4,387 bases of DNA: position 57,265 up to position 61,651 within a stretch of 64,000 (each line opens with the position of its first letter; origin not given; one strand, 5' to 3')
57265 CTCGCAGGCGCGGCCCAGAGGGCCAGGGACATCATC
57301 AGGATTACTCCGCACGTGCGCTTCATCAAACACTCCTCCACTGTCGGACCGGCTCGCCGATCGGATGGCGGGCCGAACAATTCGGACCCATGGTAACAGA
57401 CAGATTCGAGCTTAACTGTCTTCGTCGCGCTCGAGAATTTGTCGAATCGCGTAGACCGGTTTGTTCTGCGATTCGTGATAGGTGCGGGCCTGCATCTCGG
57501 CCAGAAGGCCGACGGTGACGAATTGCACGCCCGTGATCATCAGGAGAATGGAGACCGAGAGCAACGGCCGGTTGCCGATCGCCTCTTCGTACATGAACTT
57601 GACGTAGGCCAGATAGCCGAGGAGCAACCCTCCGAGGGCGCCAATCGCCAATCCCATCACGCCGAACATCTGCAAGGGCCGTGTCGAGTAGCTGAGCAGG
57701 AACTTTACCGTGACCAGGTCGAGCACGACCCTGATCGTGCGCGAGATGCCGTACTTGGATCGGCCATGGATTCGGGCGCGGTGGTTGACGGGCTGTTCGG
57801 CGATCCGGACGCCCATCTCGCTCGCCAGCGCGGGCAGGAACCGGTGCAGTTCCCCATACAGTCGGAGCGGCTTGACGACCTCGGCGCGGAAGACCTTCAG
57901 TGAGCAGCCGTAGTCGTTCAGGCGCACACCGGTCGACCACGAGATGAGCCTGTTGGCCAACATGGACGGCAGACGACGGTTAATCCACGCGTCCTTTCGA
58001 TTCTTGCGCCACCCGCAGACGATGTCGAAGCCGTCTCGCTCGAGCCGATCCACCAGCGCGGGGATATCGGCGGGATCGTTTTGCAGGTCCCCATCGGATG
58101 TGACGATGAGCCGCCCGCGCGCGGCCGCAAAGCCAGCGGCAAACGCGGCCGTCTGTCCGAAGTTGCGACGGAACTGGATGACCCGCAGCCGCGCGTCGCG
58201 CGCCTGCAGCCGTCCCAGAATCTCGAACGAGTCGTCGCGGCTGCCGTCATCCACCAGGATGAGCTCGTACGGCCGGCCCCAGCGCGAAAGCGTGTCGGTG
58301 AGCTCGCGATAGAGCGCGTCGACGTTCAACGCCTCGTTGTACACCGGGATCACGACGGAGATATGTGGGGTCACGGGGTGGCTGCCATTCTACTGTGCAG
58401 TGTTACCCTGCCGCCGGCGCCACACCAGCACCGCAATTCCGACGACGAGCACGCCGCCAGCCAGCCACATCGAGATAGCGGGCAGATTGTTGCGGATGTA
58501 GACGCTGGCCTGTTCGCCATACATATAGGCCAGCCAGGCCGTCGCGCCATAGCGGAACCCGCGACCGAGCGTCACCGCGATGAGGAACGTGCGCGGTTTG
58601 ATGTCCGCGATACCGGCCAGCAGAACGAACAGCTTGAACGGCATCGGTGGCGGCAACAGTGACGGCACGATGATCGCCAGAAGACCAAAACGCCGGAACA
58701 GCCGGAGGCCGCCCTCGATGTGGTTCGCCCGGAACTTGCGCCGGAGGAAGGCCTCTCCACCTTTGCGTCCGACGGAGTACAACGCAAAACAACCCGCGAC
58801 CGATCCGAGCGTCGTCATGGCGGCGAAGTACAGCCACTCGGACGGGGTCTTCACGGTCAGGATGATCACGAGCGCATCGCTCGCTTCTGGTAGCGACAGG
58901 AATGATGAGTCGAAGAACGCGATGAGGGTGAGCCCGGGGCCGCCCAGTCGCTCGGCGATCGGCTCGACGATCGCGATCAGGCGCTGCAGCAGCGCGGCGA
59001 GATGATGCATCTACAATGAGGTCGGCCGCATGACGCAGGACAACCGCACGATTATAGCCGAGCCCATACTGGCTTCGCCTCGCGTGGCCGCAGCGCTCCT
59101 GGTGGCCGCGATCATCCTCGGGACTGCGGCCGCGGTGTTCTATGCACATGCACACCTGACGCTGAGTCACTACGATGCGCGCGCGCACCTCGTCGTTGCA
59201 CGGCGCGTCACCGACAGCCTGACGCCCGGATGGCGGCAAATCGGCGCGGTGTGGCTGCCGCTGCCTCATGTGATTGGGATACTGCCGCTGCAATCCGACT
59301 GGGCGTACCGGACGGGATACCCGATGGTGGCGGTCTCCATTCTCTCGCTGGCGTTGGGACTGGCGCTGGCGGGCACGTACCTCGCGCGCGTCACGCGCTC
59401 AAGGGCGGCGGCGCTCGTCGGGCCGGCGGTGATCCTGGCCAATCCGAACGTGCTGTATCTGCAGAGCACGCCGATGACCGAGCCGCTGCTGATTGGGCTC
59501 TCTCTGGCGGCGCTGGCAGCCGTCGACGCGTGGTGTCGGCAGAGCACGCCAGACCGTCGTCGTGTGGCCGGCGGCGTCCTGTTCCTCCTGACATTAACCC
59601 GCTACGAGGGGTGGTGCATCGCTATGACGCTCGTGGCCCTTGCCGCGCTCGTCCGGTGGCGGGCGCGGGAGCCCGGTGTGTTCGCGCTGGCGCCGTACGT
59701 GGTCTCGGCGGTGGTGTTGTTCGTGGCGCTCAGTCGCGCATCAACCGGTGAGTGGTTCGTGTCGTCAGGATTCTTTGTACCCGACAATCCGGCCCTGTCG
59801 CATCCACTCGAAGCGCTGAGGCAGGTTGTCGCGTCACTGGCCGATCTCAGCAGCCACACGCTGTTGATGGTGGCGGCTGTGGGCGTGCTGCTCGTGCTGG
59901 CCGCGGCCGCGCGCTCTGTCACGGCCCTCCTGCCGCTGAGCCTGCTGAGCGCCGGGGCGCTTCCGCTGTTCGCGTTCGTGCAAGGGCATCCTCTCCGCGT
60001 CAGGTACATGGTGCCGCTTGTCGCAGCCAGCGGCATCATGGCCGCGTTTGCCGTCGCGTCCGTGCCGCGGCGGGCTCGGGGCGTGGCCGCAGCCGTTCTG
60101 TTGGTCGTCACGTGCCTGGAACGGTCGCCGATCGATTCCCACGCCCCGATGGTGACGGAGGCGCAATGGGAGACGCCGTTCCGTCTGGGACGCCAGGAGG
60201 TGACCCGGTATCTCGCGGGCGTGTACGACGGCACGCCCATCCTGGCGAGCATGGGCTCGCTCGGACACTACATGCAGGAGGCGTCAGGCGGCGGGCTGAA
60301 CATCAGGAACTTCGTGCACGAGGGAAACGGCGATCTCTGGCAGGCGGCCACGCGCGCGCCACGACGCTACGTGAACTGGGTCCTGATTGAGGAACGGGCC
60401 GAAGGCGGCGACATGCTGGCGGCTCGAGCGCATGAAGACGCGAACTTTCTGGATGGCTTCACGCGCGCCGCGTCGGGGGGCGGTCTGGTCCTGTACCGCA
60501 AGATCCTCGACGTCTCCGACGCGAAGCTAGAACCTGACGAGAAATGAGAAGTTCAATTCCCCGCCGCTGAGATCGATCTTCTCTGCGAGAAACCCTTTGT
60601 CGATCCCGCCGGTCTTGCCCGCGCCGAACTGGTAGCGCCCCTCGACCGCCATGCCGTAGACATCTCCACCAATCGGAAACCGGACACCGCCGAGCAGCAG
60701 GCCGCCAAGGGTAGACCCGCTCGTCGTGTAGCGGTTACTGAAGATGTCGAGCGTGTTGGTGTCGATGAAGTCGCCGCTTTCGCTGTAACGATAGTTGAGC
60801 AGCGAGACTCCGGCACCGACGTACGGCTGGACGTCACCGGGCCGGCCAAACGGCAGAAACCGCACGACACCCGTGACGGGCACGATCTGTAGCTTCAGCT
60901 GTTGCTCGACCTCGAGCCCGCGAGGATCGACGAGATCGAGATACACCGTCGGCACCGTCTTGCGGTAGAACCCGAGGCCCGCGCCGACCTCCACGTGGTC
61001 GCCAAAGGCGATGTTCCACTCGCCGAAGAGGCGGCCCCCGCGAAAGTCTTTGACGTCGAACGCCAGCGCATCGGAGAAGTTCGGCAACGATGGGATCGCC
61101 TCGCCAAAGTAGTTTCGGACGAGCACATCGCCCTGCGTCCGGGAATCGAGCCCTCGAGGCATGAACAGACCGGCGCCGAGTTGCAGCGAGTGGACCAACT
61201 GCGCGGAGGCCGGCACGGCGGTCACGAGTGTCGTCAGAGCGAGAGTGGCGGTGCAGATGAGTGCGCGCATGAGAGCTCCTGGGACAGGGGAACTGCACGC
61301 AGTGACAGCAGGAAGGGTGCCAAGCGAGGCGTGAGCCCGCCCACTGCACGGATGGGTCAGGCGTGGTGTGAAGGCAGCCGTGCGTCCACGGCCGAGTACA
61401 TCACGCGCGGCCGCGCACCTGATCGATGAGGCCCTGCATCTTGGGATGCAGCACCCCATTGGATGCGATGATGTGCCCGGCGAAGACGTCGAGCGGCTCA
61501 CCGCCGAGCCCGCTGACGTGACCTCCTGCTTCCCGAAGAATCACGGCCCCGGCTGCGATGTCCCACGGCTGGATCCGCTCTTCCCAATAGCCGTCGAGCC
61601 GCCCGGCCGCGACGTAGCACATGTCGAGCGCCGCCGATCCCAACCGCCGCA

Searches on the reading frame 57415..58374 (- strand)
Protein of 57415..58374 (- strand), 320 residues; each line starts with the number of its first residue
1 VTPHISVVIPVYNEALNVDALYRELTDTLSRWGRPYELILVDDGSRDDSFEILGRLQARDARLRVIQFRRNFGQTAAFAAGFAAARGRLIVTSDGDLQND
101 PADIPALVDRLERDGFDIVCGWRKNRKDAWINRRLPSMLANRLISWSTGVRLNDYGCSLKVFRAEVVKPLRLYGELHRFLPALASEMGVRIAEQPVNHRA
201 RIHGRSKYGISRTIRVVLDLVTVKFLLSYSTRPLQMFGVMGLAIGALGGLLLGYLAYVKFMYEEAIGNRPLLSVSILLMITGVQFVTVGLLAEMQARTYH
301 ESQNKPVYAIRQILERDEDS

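Call 43: search_protein_families(library=pfam, proteins=[window:57415-58374:-], max_evalue=0.0001)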
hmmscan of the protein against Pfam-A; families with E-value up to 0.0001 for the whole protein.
window:57415-58374:- (320 aa): 1 family
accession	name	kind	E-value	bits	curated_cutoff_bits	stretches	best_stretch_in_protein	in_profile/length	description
PF00535.33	Glycos_transf_2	-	1.7e-31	109.9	23.3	1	6-166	1-163/168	Glycosyl transferase family 2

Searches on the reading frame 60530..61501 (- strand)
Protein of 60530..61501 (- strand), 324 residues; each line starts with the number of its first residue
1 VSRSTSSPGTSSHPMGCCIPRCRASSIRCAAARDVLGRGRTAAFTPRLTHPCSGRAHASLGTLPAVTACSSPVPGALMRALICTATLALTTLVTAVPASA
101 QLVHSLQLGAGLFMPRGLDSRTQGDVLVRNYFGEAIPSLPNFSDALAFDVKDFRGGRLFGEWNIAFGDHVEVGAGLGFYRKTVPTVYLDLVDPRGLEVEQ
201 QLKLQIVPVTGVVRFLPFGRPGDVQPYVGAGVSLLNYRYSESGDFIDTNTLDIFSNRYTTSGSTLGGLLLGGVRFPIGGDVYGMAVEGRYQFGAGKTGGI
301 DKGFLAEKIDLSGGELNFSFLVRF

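Call 43: search_protein_families(library=pfam, proteins=[window:60530-61501:-], max_evalue=0.0001)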
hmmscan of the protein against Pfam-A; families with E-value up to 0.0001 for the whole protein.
window:60530-61501:- (324 aa): 1 family
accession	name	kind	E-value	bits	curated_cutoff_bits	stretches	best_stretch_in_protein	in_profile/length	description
PF13505.12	OMP_b-brl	-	1.8e-05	25.4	28.7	1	86-324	2-175/175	Outer membrane protein beta-barrel domain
